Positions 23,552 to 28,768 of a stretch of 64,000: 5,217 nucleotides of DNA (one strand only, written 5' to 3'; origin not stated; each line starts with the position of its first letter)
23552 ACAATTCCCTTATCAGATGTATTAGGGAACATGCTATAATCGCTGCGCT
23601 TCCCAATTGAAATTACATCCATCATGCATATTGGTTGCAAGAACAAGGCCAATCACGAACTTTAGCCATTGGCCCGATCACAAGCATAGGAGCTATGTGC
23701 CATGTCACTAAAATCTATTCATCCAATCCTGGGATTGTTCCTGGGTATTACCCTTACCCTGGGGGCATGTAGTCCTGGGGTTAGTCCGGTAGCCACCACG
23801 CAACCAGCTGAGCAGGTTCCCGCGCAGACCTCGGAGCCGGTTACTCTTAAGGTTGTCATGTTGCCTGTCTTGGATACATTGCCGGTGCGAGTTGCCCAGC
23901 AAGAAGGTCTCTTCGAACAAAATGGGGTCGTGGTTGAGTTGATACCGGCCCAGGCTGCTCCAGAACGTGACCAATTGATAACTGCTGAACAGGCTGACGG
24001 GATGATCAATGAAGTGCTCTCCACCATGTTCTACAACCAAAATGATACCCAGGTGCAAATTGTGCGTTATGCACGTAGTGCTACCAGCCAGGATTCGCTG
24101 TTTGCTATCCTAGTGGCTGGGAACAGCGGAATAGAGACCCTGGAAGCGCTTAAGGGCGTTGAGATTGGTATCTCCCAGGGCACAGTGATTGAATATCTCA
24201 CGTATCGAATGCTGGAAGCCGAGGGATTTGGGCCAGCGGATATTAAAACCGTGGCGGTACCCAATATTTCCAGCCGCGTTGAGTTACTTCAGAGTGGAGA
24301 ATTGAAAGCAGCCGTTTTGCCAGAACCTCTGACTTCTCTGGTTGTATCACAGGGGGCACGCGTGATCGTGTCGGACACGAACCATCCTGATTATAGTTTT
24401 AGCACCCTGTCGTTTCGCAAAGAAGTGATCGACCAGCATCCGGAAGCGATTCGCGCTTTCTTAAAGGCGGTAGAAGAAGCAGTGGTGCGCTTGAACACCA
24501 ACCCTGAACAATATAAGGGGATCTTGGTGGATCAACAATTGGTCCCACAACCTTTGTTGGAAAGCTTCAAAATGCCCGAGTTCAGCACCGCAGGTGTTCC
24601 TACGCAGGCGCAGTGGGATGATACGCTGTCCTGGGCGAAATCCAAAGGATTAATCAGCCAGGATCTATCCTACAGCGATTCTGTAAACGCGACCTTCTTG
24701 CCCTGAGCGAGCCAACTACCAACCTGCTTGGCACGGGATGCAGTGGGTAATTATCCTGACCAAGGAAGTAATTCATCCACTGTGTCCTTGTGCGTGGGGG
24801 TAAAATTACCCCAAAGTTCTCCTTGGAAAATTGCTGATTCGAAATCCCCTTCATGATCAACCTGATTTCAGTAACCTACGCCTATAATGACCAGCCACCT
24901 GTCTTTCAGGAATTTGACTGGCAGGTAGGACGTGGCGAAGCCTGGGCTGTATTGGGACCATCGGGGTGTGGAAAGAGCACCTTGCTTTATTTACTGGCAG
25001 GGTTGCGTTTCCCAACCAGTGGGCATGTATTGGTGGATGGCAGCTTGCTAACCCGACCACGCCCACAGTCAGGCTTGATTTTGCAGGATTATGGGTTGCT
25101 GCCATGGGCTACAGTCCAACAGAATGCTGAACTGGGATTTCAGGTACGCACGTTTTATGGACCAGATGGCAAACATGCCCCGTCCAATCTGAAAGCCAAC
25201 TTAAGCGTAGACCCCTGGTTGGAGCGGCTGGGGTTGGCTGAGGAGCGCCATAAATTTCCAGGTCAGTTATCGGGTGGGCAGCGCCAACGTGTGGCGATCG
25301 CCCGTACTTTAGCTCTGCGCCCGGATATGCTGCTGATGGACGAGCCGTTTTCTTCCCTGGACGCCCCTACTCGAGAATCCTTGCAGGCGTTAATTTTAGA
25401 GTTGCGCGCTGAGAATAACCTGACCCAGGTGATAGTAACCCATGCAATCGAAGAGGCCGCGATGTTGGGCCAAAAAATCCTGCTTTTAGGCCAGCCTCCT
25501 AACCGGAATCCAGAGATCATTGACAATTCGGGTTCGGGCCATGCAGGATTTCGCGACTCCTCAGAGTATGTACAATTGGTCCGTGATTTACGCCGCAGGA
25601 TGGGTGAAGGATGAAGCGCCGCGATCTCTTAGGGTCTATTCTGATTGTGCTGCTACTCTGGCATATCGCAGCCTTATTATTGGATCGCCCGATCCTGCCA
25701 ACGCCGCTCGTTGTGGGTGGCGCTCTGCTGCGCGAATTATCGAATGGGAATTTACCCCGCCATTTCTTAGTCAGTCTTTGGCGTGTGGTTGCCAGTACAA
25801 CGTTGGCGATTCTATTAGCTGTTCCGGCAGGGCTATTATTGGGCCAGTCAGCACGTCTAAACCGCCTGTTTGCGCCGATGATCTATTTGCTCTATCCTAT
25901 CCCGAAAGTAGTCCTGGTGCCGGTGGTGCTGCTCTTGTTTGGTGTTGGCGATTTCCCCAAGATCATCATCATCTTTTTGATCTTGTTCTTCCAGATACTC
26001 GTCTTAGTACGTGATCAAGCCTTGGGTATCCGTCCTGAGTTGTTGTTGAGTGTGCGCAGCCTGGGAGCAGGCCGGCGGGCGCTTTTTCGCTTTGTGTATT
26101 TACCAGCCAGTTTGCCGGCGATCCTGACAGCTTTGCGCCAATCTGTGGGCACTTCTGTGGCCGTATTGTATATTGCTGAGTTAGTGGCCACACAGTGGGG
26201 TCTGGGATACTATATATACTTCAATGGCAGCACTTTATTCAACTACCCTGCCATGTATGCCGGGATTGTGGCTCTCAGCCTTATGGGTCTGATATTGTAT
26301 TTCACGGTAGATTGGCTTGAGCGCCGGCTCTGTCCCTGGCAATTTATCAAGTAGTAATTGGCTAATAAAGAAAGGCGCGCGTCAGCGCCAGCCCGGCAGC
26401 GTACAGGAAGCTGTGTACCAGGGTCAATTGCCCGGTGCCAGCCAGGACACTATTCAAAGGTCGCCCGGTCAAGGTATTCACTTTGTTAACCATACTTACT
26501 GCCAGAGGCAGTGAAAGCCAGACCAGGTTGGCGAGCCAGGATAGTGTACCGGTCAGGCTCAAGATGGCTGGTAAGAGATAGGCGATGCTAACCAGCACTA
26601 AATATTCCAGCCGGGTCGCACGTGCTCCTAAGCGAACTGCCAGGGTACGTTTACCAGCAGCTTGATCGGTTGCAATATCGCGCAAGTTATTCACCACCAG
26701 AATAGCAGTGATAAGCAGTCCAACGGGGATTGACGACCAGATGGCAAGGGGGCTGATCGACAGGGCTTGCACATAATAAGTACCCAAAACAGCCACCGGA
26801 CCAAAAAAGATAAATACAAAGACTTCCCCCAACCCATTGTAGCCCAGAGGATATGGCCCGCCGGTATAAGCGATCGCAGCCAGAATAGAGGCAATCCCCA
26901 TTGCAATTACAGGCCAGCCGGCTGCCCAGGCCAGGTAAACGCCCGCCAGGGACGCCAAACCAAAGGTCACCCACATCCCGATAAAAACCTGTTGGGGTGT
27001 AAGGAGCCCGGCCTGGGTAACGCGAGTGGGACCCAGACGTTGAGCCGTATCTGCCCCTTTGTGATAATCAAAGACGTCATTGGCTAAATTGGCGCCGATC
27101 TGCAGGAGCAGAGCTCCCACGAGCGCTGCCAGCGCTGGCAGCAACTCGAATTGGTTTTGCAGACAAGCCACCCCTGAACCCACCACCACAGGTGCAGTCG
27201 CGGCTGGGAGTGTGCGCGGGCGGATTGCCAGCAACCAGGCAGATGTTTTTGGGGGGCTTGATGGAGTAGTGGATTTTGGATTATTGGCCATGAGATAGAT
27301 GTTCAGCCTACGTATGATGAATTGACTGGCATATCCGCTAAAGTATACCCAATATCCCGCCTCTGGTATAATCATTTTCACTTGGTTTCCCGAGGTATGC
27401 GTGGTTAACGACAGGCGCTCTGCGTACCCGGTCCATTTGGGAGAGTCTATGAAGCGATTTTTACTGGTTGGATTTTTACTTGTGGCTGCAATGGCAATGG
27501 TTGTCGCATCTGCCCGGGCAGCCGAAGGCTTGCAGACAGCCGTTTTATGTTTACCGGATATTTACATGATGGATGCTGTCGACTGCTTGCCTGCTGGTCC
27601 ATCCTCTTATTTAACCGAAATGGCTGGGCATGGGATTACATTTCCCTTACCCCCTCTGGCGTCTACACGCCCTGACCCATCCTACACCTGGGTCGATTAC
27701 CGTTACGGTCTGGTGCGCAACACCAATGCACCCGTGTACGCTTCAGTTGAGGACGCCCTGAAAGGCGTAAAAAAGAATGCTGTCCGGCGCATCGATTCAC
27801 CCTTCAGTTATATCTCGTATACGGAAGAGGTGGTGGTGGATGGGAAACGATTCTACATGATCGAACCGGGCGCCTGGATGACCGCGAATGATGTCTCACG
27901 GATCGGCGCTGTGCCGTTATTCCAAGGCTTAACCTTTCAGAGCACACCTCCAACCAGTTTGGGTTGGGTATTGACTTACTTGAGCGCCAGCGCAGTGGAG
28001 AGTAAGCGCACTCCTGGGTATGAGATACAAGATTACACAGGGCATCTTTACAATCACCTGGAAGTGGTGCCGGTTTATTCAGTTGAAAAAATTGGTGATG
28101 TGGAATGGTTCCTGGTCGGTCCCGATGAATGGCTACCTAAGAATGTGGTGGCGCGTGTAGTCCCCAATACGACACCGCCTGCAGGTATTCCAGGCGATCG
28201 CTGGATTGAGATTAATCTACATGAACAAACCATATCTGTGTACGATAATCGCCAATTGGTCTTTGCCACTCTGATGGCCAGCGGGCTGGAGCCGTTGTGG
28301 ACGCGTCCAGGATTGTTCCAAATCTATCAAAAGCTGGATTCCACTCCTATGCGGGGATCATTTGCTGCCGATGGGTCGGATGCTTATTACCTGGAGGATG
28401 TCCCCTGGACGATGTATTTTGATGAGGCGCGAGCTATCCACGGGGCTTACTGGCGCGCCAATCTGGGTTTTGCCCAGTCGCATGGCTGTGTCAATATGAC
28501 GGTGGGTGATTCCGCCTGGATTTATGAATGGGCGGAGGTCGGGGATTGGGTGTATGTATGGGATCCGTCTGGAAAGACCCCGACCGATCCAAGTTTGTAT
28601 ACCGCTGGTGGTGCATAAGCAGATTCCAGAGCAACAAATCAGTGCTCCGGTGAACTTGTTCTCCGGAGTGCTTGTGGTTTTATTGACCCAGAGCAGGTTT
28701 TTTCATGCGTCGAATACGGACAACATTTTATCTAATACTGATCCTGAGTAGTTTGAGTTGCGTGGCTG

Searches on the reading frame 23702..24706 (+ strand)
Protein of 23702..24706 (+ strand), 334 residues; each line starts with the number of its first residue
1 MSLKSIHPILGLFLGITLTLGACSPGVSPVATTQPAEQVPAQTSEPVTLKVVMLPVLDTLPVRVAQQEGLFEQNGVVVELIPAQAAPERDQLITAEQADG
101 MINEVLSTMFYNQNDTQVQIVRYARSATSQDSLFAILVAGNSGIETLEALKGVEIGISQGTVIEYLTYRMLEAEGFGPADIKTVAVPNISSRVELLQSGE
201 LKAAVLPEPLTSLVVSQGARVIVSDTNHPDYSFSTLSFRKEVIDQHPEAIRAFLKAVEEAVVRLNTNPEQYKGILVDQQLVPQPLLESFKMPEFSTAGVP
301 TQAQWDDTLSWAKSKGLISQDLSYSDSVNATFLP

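Call 81: search_protein_families(library=pfam, proteins=[window:23702-24706:+], max_evalue=0.00001)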
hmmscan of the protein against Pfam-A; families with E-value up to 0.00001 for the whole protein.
window:23702-24706:+ (334 aa): 3 families
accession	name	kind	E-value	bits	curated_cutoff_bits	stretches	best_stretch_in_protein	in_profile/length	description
PF13379.11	NMT1_2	-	1.3e-18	68.2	24.7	1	43-269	2-242/252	NMT1-like family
PF09084.16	NMT1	-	1.3e-18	68.1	20.5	1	60-270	5-215/216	NMT1/THI5 like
PF12974.12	Phosphonate-bd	-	7.1e-07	29.3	27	1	72-259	25-218/242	ABC transporter, phosphonate, periplasmic substrate-binding protein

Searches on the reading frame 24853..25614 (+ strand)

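Call 81: search_protein_families(library=pfam, proteins=[window:24853-25614:+], max_evalue=0.00001)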
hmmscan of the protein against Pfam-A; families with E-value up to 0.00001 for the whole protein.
window:24853-25614:+ (253 aa): 2 families
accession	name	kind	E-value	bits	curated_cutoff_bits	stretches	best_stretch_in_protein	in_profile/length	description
PF00005.33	ABC_tran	-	2.4e-31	109.6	25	1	19-166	2-136/137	ABC transporter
PF13304.12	AAA_21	-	2.5e-06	28.2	27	0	142-196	241-296/304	AAA domain, putative AbiEii toxin, Type IV TA system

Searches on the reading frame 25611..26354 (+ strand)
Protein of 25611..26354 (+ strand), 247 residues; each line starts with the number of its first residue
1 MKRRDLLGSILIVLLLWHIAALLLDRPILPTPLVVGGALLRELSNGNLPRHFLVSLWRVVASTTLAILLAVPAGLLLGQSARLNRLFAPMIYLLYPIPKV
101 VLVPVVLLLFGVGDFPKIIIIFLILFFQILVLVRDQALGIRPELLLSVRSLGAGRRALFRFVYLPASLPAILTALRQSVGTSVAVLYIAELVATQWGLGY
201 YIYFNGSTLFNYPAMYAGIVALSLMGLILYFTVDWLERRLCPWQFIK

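Call 82: search_protein_families(library=pfam, proteins=[window:25611-26354:+], max_evalue=0.00001)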
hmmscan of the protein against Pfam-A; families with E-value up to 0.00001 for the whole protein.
window:25611-26354:+ (247 aa): 1 family
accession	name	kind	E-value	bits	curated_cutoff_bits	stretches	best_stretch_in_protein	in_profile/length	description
PF00528.27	BPD_transp_1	-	2.7e-19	70.1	26.4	1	70-240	1-182/184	Binding-protein-dependent transport system inner membrane component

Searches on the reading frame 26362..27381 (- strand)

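Call 82: search_protein_families(library=pfam, proteins=[window:26362-27381:-], max_evalue=0.00001)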
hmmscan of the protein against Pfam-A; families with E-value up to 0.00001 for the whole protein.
window:26362-27381:- (339 aa): 1 family
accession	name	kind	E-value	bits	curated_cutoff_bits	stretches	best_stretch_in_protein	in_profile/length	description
PF01040.23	UbiA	-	1.2e-36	126.8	34.2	1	64-296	4-228/250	UbiA prenyltransferase family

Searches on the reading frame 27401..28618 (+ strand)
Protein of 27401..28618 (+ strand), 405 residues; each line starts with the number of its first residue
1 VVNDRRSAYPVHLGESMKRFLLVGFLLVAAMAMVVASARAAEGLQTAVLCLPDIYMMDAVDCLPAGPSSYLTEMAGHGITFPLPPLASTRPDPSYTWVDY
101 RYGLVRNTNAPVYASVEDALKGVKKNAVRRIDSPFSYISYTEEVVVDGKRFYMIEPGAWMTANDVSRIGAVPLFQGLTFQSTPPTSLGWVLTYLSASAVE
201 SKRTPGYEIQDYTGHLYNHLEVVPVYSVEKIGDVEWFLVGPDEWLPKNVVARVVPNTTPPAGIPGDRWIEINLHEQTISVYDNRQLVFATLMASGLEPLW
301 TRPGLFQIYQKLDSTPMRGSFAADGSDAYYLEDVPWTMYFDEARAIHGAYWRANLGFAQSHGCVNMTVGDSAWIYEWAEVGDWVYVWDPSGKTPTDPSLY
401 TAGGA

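Call 82: search_protein_families(library=pfam, proteins=[window:27401-28618:+], max_evalue=0.00001)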
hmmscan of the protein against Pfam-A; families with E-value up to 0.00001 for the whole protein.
window:27401-28618:+ (405 aa): 1 family
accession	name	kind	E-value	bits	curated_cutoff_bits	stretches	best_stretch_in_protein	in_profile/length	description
PF03734.19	YkuD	-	6e-19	69.5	23.4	1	266-386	1-146/146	L,D-transpeptidase catalytic domain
